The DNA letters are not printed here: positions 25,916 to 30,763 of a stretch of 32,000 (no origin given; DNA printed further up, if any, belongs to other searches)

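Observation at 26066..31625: Candidate defence module: giant SF1 helicase-nuclease followed by a NYN-LOTUS RNase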

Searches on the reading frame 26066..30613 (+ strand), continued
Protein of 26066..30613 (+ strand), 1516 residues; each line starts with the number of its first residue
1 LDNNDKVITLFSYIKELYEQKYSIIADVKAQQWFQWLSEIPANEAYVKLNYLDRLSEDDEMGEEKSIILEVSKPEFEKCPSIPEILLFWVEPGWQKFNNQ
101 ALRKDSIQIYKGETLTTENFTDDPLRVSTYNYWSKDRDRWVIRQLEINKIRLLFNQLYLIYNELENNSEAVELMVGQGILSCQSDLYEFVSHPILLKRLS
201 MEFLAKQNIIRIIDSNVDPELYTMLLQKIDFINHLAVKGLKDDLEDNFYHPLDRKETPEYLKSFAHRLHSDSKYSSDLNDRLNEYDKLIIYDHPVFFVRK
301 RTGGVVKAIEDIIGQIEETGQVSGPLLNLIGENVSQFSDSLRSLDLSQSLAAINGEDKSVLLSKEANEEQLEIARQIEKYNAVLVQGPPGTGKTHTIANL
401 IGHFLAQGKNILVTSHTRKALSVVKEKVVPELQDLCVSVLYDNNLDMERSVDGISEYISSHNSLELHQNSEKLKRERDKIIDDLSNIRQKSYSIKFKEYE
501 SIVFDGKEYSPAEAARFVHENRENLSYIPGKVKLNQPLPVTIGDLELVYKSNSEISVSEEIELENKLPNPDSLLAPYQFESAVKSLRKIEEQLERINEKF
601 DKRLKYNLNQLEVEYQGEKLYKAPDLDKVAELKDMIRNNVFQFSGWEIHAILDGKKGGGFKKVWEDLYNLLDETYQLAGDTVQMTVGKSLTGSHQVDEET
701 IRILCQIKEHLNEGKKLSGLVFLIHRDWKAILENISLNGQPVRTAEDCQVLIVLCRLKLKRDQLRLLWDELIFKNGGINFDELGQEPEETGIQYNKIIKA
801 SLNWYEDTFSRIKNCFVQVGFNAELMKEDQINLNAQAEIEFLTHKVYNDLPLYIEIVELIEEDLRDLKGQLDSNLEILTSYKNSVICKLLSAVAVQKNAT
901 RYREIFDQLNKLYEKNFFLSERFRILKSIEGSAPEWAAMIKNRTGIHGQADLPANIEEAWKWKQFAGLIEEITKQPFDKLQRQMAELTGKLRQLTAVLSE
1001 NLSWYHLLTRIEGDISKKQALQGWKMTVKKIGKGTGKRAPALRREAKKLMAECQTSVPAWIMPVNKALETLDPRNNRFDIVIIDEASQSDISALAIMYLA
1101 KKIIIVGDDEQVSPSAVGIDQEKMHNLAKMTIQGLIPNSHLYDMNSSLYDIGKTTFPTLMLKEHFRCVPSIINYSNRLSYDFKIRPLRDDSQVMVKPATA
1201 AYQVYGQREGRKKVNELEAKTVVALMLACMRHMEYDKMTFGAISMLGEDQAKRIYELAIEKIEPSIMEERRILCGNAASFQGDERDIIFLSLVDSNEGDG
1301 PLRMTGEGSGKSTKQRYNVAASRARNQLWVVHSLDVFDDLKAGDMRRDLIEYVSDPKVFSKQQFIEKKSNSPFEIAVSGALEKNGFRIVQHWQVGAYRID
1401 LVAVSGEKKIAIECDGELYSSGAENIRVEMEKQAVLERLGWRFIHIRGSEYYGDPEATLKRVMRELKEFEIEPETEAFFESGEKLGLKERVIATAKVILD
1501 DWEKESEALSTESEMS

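Call 32: search_protein_families(library=padloc, alignment_id=A2, max_evalue=1e-10)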
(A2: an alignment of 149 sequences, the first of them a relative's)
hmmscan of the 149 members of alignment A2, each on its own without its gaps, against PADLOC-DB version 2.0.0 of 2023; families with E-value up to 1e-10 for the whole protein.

A. member 1, L007:6651-7112:+ (154 aa): 0 families

B. families by the number of members that match (of 149 scanned): 172 families (the first 25 are shown)
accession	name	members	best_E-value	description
PDLC00660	HmaB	2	0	DNA-adenine methylase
PDLC00661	HmaB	2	0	DNA-adenine methylase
PDLC04815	PDC-S02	2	2.7e-153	-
PDLC04819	PDC-S02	2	2e-135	-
PDLC04134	mad2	2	1.2e-43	mads_2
PDLC04806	PDC-S02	2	2.2e-42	-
PDLC02707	PbeA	2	1.5e-34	PbeA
PDLC00132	GajB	2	2.6e-34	UrvD helicase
PDLC00114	GajB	2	6.5e-31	UrvD helicase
PDLC03352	MTase_II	2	1.7e-30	Type II methyltransferase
PDLC03802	RTasHel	2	2.8e-30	DRT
PDLC03233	MTase_II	2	2.8e-28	Type II methyltransferase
PDLC02704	PbeA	2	2e-27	PbeA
PDLC01087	C3a187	2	2.2e-26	NERD+UvrD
PDLC00117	GajB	2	7.8e-26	UrvD helicase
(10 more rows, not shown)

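Call 60: search_dna_similar(query=window:26066-30613:+, collection=plasmids, mode=protein, max_rows=15, max_evalue=1e-20)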
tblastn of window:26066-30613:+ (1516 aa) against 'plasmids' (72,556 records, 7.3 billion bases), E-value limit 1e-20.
Records with a match: 328; places in all: 328; records where one place covers at least 80% of the query: 2.
Best place of each record, by identity: <60% 328.
By first word of the organism name: Klebsiella 229; Acinetobacter 24; Raoultella 10; Rhizobium 9; Variovorax 5; Mesorhizobium 5; Sphingobium 4; Ralstonia 4; Streptomyces 4; Paracoccus 4; and 22 more.
By predicted mobility (MOB-suite, as given by PLSDB): conjugative 198; non-mobilizable 97; mobilizable 33.
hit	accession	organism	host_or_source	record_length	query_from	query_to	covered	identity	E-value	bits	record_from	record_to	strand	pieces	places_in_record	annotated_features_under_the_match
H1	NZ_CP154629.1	Acetoanaerobium noterae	cell culture,Sludge of a digestion ...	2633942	1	1508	99%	47.4%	0e+0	1366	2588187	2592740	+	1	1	none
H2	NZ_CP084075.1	Fusobacterium vincentii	-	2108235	1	1473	97%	34.2%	0e+0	793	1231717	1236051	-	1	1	none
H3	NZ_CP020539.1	Sphingobium herbicidovorans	cell culture,soil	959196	354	1473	74%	28.5%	1e-95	350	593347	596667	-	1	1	DUF3320 domain-containing protein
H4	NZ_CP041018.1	Sphingobium fuliginis ATCC 27551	cell culture,Water of rice field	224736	354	1473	74%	28.5%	4e-97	355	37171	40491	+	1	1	DUF3320 domain-containing protein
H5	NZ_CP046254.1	Sphingobium sp. CAP-1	cell culture,activated sludge of ...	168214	354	1473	74%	28.4%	3e-96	352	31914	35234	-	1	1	DUF3320 domain-containing protein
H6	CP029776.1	Deinococcus actinosclerus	mixed culture,wastewater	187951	5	1476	66%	29.3%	4e-89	455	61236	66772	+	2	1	hypothetical protein (x4) | IS701 family transposase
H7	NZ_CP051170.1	Ralstonia pseudosolanacearum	Whole organism,potato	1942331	131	1473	60%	31.3%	2e-76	402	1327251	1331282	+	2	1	none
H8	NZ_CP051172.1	Ralstonia pseudosolanacearum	Whole organism,potato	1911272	131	1473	60%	31.3%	1e-77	405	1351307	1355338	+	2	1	none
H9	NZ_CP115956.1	Ralstonia pseudosolanacearum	Solanum tuberosum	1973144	131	1473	60%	31.3%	3e-77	404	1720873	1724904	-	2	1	none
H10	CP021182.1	Rhizorhabdus wittichii DC-6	activated sludge of a wastewater ...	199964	354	1473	48%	34.4%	5e-68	374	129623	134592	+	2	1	hypothetical protein (x2) | IS1380 family transposase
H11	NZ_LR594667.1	Variovorax sp. SRS16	linuron-contaminated soil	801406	891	1473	38%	33.3%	8e-76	288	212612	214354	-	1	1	AAA domain-containing protein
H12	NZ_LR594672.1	Variovorax sp. PBL-E5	linuron-contaminated soil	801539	891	1473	38%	33.3%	8e-76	288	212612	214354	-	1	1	AAA domain-containing protein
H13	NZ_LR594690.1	Variovorax sp. WDL1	linuron-contaminated soil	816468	891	1473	38%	33.3%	8e-76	288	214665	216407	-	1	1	AAA domain-containing protein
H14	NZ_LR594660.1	Variovorax sp. PBL-H6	linuron-contaminated soil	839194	891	1473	38%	33.3%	8e-76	288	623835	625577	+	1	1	AAA domain-containing protein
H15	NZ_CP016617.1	Microvirga ossetica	Vicia alpestris,cell culture,nodules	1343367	903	1473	38%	33.0%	1e-71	274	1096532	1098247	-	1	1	none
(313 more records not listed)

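Call 61: search_dna_similar(query=window:26066-30613:+, collection=phages, mode=protein, max_rows=10, max_evalue=1e-20)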
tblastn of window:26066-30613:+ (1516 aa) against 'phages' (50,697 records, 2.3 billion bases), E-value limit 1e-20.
No match.

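Call 75: find_encoding_contigs(protein=P0009, flank=10000, max_places=1)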
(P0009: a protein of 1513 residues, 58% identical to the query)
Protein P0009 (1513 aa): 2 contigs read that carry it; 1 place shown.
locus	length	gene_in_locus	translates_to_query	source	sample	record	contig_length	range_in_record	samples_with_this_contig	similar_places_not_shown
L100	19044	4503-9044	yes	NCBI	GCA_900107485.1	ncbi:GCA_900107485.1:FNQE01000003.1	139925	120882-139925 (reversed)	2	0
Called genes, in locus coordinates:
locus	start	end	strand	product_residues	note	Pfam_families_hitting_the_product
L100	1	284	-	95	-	PF01527:HTH_Tnp_1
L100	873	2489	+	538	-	-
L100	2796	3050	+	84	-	PF24698:DUF7662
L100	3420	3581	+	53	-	-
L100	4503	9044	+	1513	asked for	PF00580:UvrD-helicase (weak), PF13086:AAA_11, PF13245:AAA_19 (weak), PF13604:AAA_30 (weak), PF20720:nSTAND3 (weak), PF13087:AAA_12, PF04480:DUF559, PF18741:MTES_1575, +4 more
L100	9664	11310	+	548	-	PF13181:TPR_8 (faint), PF17874:TPR_MalT (faint), PF07719:TPR_2 (faint), PF13176:TPR_7 (faint), PF13374:TPR_10 (faint), PF00515:TPR_1 (weak), PF13424:TPR_12, PF00990:GGDEF, +2 more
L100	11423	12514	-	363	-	PF03060:NMO, PF00478:IMPDH (weak), PF01180:DHO_dh (weak)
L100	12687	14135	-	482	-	PF00206:Lyase_1, PF10415:FumaraseC_C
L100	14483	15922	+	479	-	PF00196:GerE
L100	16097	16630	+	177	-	-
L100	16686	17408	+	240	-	PF13240:Zn_Ribbon_1 (faint)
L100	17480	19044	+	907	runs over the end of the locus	-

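Call 76: find_encoding_contigs(protein=P0040, flank=10000, max_places=1)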
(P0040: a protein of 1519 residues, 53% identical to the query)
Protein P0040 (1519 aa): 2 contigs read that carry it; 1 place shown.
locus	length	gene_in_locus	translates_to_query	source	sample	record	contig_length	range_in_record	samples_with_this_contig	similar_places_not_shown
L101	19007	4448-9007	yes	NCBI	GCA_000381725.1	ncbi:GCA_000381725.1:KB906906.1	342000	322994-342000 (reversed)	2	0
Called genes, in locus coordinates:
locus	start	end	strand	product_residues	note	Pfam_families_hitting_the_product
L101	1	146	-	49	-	PF01610:DDE_Tnp_ISL3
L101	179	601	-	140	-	-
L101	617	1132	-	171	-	PF02661:Fic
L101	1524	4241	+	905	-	PF13538:UvrD_C_2 (faint), PF01443:Viral_helicase1 (faint), PF09848:SLFN-g3_helicase (weak), PF13086:AAA_11, PF13245:AAA_19, PF13604:AAA_30, PF13087:AAA_12, PF10881:DUF2726, +1 more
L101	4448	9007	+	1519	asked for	PF13086:AAA_11, PF13245:AAA_19 (weak), PF13604:AAA_30 (weak), PF20720:nSTAND3 (faint), PF13086:AAA_11 (weak), PF13087:AAA_12, PF04480:DUF559 (weak), PF18741:MTES_1575, +2 more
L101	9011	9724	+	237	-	PF00188:CAP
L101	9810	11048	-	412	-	PF00464:SHMT, PF00155:Aminotran_1_2, PF01212:Beta_elim_lyase (faint)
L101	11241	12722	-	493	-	PF02446:Glyco_hydro_77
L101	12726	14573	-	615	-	PF00128:Alpha-amylase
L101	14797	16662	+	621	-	PF22019:GlgB_N (weak), PF02922:CBM_48, PF00128:Alpha-amylase, PF02806:Alpha-amylase_C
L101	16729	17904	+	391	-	PF00483:NTP_transferase, PF25084:LbH_EIF2B, PF00132:Hexapep (faint), PF24894:Hexapep_GlmU, PF25087:GMPPB_C (weak)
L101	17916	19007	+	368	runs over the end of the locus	PF00483:NTP_transferase, PF25084:LbH_EIF2B (weak), PF24894:Hexapep_GlmU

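Call 78: search_protein_families(library=pfam, alignment_id=A1, max_evalue=0.01)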
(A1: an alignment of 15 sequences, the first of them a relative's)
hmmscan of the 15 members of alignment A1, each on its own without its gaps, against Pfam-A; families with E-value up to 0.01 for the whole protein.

A. member 1, P0001 (1516 aa): 13 families
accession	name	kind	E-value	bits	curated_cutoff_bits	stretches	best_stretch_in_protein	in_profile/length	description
PF18741.7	MTES_1575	-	2.1e-26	92.3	38.2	1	1373-1466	1-96/96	REase_MTES_1575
PF13086.12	AAA_11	-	5.9e-19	69.3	27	2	367-508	3-147/257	AAA domain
PF13087.12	AAA_12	-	1.3e-12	48.1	27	1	1157-1331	16-191/195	AAA domain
PF13245.12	AAA_19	-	3.4e-12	47.1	25.1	1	371-451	2-65/134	AAA domain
PF13604.12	AAA_30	-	4.2e-11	43.4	27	1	366-427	2-65/191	AAA domain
PF00580.27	UvrD-helicase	-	3.5e-10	40.5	23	1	367-473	2-89/271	UvrD/REP helicase N-terminal domain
PF20720.3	nSTAND3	-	2.7e-06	27.6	27.2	1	373-429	10-68/155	Novel STAND NTPase 3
PF04851.21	ResIII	-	1.9e-05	25.1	22.5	1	369-432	7-77/164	Type III restriction enzyme, res subunit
PF01443.25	Viral_helicase1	-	5.3e-05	23.6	21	0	1073-1113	55-98/228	Viral superfamily 1 RNA helicase core domain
PF05127.21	NAT10_TcmA_helicase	-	7.7e-05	23.1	22.7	0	385-448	2-58/176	RNA cytidine acetyltransferase NAT10/TcmA, helicase domain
PF04480.18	DUF559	-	0.00034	20.9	20.6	1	1384-1466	31-108/109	Protein of unknown function (DUF559)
PF13191.12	AAA_16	-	0.0043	18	32.6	0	379-410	24-53/167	AAA ATPase domain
PF09848.15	SLFN-g3_helicase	-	0.0059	16.4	24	0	382-428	3-51/354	Schlafen group 3, DNA/RNA helicase domain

B. families by the number of members that match (of 15 scanned): 29 families (the first 25 are shown)
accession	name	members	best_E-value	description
PF18741.7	MTES_1575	15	2.9e-30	REase_MTES_1575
PF13086.12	AAA_11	15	1.5e-20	AAA domain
PF13087.12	AAA_12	15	4.7e-16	AAA domain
PF13604.12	AAA_30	15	2e-13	AAA domain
PF13245.12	AAA_19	15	1.9e-12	AAA domain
PF04480.18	DUF559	15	2.7e-10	Protein of unknown function (DUF559)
PF00580.27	UvrD-helicase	15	3.5e-10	UvrD/REP helicase N-terminal domain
PF20720.3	nSTAND3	15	9.2e-07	Novel STAND NTPase 3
PF04851.21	ResIII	15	1.4e-06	Type III restriction enzyme, res subunit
PF01443.25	Viral_helicase1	15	3.1e-06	Viral superfamily 1 RNA helicase core domain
PF05127.21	NAT10_TcmA_helicase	15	5.8e-06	RNA cytidine acetyltransferase NAT10/TcmA, helicase domain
PF13191.12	AAA_16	15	1.3e-05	AAA ATPase domain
PF09848.15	SLFN-g3_helicase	14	3.7e-05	Schlafen group 3, DNA/RNA helicase domain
PF13401.12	AAA_22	10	0.0022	AAA domain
PF00270.35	DEAD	7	0.00076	DEAD/DEAH box helicase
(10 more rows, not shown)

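Call 79: search_protein_families(library=padloc, alignment_id=A1, max_evalue=0.00001)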
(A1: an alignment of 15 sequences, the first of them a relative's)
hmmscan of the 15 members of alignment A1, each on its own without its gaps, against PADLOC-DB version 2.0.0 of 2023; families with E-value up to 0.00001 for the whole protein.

A. member 1, P0001 (1516 aa): 9 families
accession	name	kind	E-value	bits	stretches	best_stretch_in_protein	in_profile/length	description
PDLC05009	PDC-S37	-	1e-59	200.5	2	1071-1481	931-1352/1550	-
PDLC02194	Hhe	-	5e-36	121.4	2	1056-1473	1359-1788/1911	-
PDLC03924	MkoC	-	1e-35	121.2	1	1072-1365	665-976/1136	-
PDLC03920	MkoA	-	4.3e-33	112.7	2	1067-1353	781-1097/1112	-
PDLC03921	MkoA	-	6.9e-29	98.2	2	1074-1368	1293-1601/1607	-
PDLC04140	mad8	-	4.6e-09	34.2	1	373-517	20-141/314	mads_8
PDLC05064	PDC-S68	-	9.3e-09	31.5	0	345-463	665-768/1273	-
PDLC03802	RTasHel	-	1.6e-07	28.5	1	363-428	3-69/675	DRT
PDLC00123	GajB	-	6.6e-06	23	0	1152-1182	232-262/540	UrvD helicase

B. families by the number of members that match (of 15 scanned): 12 families
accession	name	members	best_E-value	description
PDLC05009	PDC-S37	15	7.8e-67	-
PDLC03924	MkoC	15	1.1e-44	-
PDLC02194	Hhe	15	8.5e-43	-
PDLC03920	MkoA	15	1.5e-34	-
PDLC03921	MkoA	15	6.9e-29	-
PDLC04140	mad8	15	4.6e-09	mads_8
PDLC05064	PDC-S68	11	4.1e-12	-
PDLC03802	RTasHel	11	8e-09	DRT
PDLC05065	PDC-S68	4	4e-06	-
PDLC04173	GajB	3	2.4e-07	-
PDLC01734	typeIV_RecD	1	3e-06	RecD_0_IVD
PDLC00123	GajB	1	6.6e-06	UrvD helicase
